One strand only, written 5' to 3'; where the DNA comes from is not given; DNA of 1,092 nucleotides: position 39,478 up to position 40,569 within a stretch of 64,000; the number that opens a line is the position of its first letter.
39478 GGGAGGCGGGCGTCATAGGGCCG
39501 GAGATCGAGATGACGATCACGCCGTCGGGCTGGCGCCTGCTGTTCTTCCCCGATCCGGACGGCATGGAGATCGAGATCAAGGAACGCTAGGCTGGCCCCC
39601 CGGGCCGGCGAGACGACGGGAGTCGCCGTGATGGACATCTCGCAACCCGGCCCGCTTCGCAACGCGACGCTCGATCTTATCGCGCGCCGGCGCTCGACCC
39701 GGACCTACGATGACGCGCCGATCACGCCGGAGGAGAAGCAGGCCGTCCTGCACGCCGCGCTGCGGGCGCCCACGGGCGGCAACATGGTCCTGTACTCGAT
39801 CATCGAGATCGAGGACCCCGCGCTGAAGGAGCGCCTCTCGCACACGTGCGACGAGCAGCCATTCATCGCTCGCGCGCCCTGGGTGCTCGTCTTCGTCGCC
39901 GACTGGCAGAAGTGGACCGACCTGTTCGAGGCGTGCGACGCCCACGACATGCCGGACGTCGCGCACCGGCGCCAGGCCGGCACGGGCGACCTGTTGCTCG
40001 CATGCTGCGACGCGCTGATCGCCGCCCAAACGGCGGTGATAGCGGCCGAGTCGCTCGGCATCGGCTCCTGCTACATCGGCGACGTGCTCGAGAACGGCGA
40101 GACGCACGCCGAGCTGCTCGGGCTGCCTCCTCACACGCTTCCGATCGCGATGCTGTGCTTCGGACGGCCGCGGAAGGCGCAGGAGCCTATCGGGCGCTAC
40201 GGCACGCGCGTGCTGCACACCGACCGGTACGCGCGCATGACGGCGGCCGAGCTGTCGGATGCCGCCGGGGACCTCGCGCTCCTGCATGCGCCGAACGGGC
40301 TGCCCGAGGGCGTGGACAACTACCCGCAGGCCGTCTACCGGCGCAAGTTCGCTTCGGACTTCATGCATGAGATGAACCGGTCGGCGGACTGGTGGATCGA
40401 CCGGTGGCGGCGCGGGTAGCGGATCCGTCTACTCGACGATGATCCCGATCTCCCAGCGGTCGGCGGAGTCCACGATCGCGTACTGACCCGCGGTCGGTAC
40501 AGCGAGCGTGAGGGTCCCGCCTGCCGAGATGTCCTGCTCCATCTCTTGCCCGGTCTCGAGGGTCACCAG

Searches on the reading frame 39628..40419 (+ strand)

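Call 21: search_protein_families(library=pfam, proteins=[window:39628-40419:+], max_evalue=0.001)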
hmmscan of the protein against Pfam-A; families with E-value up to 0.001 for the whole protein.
window:39628-40419:+ (263 aa): 1 family
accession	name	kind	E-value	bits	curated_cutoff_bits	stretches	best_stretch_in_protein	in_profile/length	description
PF00881.29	Nitroreductase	-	1e-23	84.8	23.5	1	18-180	1-167/167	Nitroreductase family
